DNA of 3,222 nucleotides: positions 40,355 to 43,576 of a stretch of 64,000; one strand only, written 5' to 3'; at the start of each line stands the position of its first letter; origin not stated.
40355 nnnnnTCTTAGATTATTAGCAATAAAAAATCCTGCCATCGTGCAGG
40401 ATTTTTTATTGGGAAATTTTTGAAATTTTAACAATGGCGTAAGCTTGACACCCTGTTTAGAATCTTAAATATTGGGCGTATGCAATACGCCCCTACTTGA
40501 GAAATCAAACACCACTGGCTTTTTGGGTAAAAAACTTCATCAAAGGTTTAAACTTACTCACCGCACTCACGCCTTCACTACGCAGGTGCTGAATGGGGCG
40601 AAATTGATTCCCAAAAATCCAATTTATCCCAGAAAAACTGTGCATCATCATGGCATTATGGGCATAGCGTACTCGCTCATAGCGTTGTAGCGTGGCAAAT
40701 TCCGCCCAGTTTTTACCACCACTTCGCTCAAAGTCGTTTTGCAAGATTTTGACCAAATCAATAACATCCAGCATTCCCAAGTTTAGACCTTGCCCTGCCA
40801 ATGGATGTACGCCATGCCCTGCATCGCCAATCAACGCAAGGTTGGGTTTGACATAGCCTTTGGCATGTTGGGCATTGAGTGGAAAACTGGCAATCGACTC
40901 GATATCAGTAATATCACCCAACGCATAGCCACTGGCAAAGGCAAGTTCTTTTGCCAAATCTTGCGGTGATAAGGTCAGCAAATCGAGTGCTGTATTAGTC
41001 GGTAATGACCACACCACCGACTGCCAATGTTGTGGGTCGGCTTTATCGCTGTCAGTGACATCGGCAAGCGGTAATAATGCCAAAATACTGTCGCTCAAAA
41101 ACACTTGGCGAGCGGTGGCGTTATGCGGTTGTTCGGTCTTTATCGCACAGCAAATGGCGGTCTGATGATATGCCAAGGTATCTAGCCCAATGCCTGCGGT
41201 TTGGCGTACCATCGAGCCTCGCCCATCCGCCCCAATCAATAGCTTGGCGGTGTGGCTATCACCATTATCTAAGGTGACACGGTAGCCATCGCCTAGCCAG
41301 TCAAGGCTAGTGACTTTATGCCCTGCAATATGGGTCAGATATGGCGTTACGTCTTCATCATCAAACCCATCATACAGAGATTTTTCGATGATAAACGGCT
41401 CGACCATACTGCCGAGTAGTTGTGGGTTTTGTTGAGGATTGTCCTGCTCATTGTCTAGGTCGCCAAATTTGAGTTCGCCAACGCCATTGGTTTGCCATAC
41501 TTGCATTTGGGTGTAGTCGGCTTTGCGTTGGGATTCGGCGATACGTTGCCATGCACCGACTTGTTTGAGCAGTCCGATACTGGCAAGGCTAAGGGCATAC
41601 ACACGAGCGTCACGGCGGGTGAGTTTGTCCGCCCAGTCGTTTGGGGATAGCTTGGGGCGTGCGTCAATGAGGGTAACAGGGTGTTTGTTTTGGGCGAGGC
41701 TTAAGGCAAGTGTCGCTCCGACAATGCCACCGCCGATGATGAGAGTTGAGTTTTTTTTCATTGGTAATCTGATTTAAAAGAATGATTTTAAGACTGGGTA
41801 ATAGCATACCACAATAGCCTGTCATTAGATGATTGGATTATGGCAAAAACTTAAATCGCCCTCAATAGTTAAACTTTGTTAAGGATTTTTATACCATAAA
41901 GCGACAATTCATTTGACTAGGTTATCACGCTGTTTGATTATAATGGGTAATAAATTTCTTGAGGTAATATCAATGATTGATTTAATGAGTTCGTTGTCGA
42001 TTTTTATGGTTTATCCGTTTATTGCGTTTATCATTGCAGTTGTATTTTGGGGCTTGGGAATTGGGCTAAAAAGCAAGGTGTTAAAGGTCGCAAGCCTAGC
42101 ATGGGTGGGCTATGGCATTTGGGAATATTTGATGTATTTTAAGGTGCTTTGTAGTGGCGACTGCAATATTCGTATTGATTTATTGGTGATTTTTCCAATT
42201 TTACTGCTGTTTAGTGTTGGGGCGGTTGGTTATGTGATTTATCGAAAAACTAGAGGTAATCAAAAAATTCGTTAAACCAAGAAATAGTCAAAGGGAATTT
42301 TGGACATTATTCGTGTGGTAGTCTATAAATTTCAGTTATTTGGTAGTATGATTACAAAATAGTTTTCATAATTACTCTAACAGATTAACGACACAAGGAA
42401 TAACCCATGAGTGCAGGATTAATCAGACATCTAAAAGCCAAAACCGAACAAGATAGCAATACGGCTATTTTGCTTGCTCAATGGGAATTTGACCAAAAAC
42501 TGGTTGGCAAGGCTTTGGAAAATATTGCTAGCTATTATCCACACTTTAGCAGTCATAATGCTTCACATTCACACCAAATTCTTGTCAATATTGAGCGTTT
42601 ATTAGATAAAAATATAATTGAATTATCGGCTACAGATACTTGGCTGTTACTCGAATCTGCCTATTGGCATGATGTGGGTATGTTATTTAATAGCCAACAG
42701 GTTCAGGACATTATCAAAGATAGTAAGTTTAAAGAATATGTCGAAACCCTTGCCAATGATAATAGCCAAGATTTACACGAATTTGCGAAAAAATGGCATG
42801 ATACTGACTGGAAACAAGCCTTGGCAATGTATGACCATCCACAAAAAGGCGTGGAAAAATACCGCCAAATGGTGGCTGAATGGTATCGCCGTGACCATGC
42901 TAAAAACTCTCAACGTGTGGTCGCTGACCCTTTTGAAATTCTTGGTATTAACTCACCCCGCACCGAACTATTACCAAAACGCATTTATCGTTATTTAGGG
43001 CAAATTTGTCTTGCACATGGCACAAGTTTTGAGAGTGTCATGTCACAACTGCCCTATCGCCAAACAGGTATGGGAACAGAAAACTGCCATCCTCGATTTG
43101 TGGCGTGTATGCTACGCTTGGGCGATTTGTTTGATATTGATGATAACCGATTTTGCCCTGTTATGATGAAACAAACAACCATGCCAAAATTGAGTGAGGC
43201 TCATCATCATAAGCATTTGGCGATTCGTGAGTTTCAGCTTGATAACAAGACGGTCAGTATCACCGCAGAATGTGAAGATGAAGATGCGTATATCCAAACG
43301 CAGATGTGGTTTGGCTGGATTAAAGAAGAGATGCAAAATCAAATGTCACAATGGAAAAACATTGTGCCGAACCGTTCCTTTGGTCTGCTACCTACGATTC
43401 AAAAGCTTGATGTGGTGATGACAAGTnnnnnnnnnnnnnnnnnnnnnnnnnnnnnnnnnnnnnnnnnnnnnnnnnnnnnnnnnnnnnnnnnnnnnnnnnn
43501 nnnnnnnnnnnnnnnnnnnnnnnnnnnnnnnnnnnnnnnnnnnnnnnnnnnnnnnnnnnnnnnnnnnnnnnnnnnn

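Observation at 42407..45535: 1042-aa HD-phosphohydrolase + GHKL ATPase fusion with compositionally foreign C-terminal half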

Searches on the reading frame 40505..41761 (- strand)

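Call 3: search_protein_families(library=pfam, proteins=[window:40505-41761:-], max_evalue=0.1)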
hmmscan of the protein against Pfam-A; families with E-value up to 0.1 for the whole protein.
window:40505-41761:- (418 aa): 12 families
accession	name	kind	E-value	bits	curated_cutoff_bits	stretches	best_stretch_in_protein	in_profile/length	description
PF01494.25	FAD_binding_3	-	4.8e-25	89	22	1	5-368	3-341/349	FAD binding domain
PF01266.30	DAO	-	1.1e-06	28.8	27.9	1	7-38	3-34/353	FAD dependent oxidoreductase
PF13450.12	NAD_binding_8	-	3.8e-05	24.3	21.9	1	8-39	1-32/68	NAD(P)-binding Rossmann-like domain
PF07992.20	Pyr_redox_2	-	0.00044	20.2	26.1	1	4-39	143-178/291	Pyridine nucleotide-disulphide oxidoreductase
PF02558.23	ApbA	-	0.0011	19.1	22.2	1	7-36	2-31/150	Ketopantoate reductase PanE/ApbA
PF02254.24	TrkA_N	-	0.0017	19.1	23.8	1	7-69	2-59/116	TrkA-N domain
PF00070.33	Pyr_redox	-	0.002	19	22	1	6-39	2-35/82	Pyridine nucleotide-disulphide oxidoreductase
PF08491.16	SE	-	0.01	15.4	20.1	1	290-343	114-167/276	Squalene epoxidase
PF02737.24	3HCDH_N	-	0.024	15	22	1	8-37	4-33/180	3-hydroxyacyl-CoA dehydrogenase, NAD binding domain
PF01210.29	NAD_Gly3P_dh_N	-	0.03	14.7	23.1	1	8-83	4-72/158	NAD-dependent glycerol-3-phosphate dehydrogenase N-terminus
PF13454.12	NAD_binding_9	-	0.066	13.6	21.8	0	8-37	2-35/155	FAD-NAD(P)-binding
PF06690.17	HcgC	-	0.072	13.1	31.4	0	3-38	43-77/248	FeGP cofactor biosynthesis protein, methyltransferase HcgC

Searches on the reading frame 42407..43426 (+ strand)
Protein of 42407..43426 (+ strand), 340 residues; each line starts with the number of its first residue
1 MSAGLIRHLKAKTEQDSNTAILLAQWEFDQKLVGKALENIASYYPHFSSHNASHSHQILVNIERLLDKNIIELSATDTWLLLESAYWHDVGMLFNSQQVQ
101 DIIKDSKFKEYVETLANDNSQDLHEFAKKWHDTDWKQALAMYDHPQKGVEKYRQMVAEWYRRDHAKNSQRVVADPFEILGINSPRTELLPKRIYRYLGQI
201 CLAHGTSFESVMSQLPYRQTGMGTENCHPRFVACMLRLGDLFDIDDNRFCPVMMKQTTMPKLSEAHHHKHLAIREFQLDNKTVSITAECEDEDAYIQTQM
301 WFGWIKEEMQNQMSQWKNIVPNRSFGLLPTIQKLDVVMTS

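Call 42: search_solved_structures(query=window:42407-43426:+, max_evalue=10, show_alignments=2)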
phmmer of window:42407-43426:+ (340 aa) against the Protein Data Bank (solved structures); distinct sequences matched with E-value up to 10: 0.
